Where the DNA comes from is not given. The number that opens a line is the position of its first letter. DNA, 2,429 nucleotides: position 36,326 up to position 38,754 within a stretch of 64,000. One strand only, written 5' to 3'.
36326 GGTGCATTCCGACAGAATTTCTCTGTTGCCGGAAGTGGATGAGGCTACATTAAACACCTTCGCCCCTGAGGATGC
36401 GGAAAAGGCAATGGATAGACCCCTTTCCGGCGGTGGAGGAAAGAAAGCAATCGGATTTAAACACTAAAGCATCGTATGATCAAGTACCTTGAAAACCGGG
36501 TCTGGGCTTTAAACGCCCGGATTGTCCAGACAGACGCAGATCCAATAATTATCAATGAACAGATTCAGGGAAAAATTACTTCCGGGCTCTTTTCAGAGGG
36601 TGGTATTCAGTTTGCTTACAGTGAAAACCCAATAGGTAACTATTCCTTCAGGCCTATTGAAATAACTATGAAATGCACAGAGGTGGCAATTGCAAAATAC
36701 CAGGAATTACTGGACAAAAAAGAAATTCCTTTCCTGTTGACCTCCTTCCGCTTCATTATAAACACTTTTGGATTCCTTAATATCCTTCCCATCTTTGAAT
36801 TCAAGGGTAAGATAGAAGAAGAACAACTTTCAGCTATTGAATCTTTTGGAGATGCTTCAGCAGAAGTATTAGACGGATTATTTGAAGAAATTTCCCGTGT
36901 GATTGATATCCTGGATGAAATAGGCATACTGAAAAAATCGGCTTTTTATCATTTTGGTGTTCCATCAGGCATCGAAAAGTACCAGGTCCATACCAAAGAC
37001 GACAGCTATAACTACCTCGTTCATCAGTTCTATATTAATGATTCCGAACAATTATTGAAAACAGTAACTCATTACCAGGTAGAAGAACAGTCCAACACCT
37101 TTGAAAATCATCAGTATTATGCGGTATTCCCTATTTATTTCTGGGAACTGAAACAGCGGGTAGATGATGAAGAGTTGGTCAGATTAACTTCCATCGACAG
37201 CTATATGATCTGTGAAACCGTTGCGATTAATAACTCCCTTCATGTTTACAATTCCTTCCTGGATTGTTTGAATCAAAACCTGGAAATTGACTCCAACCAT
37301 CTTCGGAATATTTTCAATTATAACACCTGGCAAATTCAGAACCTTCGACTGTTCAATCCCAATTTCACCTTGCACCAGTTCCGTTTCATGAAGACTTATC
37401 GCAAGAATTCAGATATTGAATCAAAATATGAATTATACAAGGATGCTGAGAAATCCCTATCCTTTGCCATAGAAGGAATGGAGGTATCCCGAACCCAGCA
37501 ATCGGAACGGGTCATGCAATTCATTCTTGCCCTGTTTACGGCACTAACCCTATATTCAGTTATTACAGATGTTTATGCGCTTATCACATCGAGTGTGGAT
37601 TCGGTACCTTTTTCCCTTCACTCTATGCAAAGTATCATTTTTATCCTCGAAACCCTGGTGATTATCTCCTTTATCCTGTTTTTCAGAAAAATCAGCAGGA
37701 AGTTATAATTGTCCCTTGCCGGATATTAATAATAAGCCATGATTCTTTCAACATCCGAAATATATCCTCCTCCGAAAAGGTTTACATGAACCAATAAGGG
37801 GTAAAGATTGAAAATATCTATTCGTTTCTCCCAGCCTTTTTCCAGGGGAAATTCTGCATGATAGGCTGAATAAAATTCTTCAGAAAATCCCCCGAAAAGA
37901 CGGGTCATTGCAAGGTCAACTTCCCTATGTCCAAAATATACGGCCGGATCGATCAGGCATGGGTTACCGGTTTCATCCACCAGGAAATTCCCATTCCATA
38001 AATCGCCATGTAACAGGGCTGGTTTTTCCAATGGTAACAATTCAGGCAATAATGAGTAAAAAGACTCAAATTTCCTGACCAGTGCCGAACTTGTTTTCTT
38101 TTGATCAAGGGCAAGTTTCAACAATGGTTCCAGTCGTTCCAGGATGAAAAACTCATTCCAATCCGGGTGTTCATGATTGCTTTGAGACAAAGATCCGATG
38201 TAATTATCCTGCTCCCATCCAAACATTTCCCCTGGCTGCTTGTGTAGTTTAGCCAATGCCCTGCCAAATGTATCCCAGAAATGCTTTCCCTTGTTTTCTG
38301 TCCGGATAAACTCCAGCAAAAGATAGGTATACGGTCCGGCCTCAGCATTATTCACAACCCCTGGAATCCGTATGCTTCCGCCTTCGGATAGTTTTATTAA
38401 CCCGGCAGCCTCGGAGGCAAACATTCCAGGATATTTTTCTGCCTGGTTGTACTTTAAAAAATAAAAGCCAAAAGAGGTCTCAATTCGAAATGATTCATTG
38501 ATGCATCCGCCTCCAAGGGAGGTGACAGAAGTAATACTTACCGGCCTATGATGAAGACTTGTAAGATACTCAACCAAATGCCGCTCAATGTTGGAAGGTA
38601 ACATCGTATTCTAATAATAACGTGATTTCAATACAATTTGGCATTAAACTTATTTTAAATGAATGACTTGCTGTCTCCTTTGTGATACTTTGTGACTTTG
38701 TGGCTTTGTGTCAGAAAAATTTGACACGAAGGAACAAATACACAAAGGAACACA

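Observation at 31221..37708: Compact cassette: exported LamG/SH3 membrane protein + repeat-TPR-tandem CbbX/SpoVK-type AAA+ ATPase + CorA-topology 2-TM protein (candidate undescribed membrane-coupled ATPase system)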

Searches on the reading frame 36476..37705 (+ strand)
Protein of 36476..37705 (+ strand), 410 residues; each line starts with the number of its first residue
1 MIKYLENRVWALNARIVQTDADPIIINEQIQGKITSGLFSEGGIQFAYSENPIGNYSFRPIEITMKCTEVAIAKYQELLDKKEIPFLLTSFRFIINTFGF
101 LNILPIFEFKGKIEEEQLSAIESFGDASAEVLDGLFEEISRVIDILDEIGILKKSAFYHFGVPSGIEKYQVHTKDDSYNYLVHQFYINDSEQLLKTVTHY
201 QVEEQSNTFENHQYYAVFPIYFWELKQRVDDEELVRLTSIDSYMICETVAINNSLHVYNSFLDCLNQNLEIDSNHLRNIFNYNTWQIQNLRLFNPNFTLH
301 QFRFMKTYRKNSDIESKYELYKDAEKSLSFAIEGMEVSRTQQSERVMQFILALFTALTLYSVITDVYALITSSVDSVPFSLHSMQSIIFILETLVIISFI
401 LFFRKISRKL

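Call 6: search_protein_families(library=pfam, max_evalue=0.01, proteins=[window:36476-37705:+])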
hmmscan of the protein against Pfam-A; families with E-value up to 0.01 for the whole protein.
window:36476-37705:+ (410 aa): 0 families

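Call 7: search_protein_families(library=padloc, max_evalue=0.01, proteins=[window:36476-37705:+])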
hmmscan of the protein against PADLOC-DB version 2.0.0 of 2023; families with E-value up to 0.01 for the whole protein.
window:36476-37705:+ (410 aa): 0 families

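Call 8: find_homologous_proteins(query=window:36476-37705:+)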
Query window:36476-37705:+ (410 aa): 39 proteins with E <= 0.001 among 5728 candidates.
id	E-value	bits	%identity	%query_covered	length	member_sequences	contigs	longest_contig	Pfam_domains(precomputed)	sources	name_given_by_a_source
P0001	1.4e-263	892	99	100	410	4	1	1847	-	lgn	-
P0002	5.2e-209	713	77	100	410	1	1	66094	-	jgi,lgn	jgi:hypothetical protein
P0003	1.2e-208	711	77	100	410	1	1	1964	-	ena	-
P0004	8.9e-208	708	78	100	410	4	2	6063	-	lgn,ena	-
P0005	8.0e-200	682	72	100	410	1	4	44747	-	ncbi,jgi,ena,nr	ncbi:MAG TPA: hypothetical protein PLP88_01620 [Bacteroidales bacterium]|nr:hypothetical protein [Ba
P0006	7.0e-199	679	73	100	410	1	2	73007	-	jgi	-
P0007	8.8e-199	679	72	100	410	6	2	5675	-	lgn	-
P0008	8.4e-197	672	72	100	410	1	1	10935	-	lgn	-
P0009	1.8e-190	652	69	100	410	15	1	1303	-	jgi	jgi:hypothetical protein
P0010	3.9e-188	644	67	100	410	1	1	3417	-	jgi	jgi:hypothetical protein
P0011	8.0e-188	643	69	100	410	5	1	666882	-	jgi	-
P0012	1.5e-187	642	67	97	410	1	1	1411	-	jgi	jgi:hypothetical protein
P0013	1.6e-186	639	68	100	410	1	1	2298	-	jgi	jgi:hypothetical protein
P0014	2.6e-186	638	68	100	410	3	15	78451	-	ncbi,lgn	-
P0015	2.7e-183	628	67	100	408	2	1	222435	-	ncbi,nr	ncbi:MAG: hypothetical protein IPH88_02140 [Bacteroidales bacterium]|nr:hypothetical protein [Bacter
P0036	2.5e-162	559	60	100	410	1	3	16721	-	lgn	-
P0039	8.6e-108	379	43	100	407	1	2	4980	-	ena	-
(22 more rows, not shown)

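Call 9: search_protein_families(library=ncbifam, max_evalue=0.01, proteins=[window:36476-37705:+])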
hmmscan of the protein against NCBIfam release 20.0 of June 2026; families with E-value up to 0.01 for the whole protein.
window:36476-37705:+ (410 aa): 0 families

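Call 10: find_encoding_contigs(protein=P0015, flank=10000, max_places=2)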
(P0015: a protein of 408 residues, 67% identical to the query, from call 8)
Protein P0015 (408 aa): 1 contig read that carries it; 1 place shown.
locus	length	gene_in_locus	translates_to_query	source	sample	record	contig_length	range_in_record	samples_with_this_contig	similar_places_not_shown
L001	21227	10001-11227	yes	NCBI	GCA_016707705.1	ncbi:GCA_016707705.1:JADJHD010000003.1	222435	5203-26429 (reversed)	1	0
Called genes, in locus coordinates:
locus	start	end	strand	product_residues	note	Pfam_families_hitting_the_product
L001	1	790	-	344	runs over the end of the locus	PF02322:Cyt_bd_oxida_II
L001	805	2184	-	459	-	PF01654:Cyt_bd_oxida_I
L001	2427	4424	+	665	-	PF14938:SNAP (faint), PF17874:TPR_MalT (faint), PF13374:TPR_10 (faint), PF24885:TPR_NPHP3 (faint), PF00515:TPR_1 (faint), PF13424:TPR_12 (weak), PF12833:HTH_18, PF00165:HTH_AraC, +5 more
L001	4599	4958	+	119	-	PF19744:DUF6232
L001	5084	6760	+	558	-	PF13385:Laminin_G_3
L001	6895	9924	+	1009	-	PF24289:DUF7477, PF14559:TPR_19 (weak), PF00515:TPR_1, PF13181:TPR_8, PF00004:AAA, PF17866:AAA_lid_6, PF00004:AAA, PF17866:AAA_lid_6, +18 more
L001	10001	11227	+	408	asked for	-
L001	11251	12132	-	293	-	PF03881:Fructosamin_kin, PF01636:APH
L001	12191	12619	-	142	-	-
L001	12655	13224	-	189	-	PF04542:Sigma70_r2, PF08281:Sigma70_r4_2, PF04545:Sigma70_r4 (weak)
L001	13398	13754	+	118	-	PF19762:DUF6249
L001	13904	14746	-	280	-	PF01223:Endonuclease_NS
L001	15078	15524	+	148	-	PF06983:3-dmu-9_3-mt (faint), PF00903:Glyoxalase (weak)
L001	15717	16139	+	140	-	PF08327:AHSA1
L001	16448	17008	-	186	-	PF02834:LigT_PEase, PF13563:2_5_RNA_ligase2, PF02834:LigT_PEase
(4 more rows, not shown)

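Call 11: find_encoding_contigs(protein=P0036, flank=10000, max_places=2)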
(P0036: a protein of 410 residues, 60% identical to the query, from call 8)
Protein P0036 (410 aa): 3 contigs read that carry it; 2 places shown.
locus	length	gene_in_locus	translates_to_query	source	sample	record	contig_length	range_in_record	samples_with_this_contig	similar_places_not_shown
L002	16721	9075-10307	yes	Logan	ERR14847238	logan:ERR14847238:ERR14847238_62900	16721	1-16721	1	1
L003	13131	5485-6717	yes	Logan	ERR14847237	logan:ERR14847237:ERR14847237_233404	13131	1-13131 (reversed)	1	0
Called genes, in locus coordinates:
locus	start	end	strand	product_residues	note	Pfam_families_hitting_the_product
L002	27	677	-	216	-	PF01797:Y1_Tnp (weak)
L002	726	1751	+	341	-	PF00581:Rhodanese, PF26341:AAA_SelU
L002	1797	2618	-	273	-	PF00456:Transketolase_N, PF13292:DXP_synthase_N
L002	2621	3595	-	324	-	PF11276:DUF3078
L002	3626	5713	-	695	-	PF26549:Tricorn_N, PF00930:DPPIV_N (faint), PF07676:PD40 (faint), PF26550:Tricorn_2nd, PF00756:Esterase (weak), PF02129:Peptidase_S15 (weak), PF00561:Abhydrolase_1, PF00326:Peptidase_S9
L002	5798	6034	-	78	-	PF09413:DUF2007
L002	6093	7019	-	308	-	PF00892:EamA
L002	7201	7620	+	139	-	PF13279:4HBT_2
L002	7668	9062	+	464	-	PF00756:Esterase, PF18962:Por_Secre_tail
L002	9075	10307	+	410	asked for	-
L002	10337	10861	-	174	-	PF00188:CAP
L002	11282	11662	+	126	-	-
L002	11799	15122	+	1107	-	PF01839:FG-GAP (faint), PF13517:FG-GAP_3, PF07593:UnbV_ASPIC (weak)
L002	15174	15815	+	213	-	PF00072:Response_reg, PF00196:GerE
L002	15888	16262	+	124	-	-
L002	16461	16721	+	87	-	?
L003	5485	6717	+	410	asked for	-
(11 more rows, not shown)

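Call 12: find_encoding_contigs(protein=P0039, flank=10000, max_places=2)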
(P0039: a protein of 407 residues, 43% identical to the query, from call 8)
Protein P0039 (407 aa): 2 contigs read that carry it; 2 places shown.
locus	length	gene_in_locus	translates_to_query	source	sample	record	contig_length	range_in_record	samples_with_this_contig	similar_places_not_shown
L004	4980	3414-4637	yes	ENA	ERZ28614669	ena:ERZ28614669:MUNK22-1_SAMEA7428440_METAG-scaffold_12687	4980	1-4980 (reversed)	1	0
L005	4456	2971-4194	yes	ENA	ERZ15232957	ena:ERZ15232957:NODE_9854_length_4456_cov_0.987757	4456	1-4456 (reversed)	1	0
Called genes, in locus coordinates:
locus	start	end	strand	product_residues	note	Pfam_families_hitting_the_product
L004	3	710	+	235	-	?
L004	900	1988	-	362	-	PF25919:BSH_CusB (faint), PF25917:BSH_RND, PF25954:Beta-barrel_RND_2 (weak)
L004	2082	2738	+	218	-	PF00440:TetR_N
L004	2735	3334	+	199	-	-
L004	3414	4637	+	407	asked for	-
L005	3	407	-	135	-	?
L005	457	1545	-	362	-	PF25919:BSH_CusB (faint), PF25917:BSH_RND, PF25954:Beta-barrel_RND_2 (weak)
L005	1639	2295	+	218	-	PF00440:TetR_N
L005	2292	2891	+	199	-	-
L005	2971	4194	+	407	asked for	-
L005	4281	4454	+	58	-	?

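Call 50: search_solved_structures(query=A2, max_evalue=1)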
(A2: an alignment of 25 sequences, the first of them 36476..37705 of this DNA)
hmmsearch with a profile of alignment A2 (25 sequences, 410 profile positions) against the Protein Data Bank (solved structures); distinct sequences matched with E-value up to 1: 0.

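Call 59: search_protein_representatives(alignment_id=A2)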
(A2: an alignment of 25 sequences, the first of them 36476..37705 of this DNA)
Query: 25 sequences, 410 profile positions. Proteins with E-value up to 0.001 (for the whole library): 76; up to 1e-10: 53; up to 1e-30: 16. The best 76 are listed.
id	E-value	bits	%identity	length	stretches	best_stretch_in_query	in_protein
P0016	1.9e-227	771.6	-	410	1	1-410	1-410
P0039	2.4e-180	616.4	-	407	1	1-408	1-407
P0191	2.1e-88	313.6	-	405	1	1-405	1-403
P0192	3.2e-86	306.5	-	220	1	1-220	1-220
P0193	2.6e-83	296.9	-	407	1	1-410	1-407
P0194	1.6e-57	211.9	-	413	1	1-408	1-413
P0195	9.9e-56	206.0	-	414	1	4-408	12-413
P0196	1.9e-46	175.4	-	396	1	1-406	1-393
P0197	2.0e-46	175.4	-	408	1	1-403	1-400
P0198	1.3e-44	169.4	-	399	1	41-405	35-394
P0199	2.3e-40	155.4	-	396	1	1-410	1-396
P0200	9.8e-39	150.0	-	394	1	1-407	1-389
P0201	1.0e-33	133.5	-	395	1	1-408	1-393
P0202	4.7e-32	128.0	-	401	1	55-406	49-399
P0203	5.7e-32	127.8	-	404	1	1-407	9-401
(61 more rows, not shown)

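Call 61: search_protein_families(library=pfam, alignment_id=A4, max_evalue=0.01)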
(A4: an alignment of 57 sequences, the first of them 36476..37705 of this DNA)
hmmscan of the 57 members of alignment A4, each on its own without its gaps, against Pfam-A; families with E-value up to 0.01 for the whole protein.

A. member 1, window:36476-37705:+ (410 aa): 0 families

B. families by the number of members that match (of 57 scanned): 7 families
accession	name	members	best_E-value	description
PF23296.1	DUF7079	1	0.0011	Domain of unknown function (DUF7079)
PF12830.13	Nipped-B_C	1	0.0019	Sister chromatid cohesion C-terminus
PF04661.18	Pox_I3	1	0.002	Poxvirus I3 ssDNA-binding protein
PF07331.16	TctB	1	0.0026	Tripartite tricarboxylate transporter TctB family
PF10568.15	Tom37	1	0.0054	Outer mitochondrial membrane transport complex protein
PF03303.18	WTF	1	0.0063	WTF protein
PF16453.11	IQ_SEC7_PH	1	0.007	PH domain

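Call 78: list_cluster_members(proteins=[P0040, P0001])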
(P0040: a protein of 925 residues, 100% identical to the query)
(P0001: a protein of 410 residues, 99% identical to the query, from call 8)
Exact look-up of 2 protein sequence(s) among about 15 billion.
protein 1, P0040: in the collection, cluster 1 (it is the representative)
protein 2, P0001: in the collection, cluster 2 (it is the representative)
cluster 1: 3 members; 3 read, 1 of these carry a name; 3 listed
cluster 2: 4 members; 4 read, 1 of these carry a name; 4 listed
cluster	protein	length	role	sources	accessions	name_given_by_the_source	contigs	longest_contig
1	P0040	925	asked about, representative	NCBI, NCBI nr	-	-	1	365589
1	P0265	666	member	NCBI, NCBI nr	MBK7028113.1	MAG: AAA family ATPase [Bacteroidales bacterium] | AAA family ATPase [Bacteroidales bacterium]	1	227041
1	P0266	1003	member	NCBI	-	-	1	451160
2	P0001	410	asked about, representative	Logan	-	-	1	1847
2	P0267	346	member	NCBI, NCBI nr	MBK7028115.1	MAG: hypothetical protein IPH45_02420 [Bacteroidales bacterium] | hypothetical protein [Bacteroidales bacterium]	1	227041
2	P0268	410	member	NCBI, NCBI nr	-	-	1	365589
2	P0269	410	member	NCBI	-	-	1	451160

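Call 81: find_encoding_contigs(protein=P0194, flank=6000, max_places=3)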
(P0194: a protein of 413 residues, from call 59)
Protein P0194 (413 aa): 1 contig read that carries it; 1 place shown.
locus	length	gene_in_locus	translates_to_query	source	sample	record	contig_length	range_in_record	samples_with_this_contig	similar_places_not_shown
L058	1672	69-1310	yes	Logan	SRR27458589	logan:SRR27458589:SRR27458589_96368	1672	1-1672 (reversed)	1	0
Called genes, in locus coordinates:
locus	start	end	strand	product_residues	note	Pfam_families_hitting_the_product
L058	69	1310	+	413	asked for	-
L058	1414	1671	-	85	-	?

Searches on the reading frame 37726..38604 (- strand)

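Call 6: search_protein_families(library=pfam, max_evalue=0.01, proteins=[window:37726-38604:-])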
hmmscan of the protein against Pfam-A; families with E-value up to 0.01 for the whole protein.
window:37726-38604:- (292 aa): 2 families
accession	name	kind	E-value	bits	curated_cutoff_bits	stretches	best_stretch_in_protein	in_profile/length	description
PF03881.20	Fructosamin_kin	-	7e-82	275.3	22.4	1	12-290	7-283/288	Fructosamine kinase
PF01636.29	APH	-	2.4e-15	57.4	23.2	1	27-251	2-228/239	Phosphotransferase enzyme family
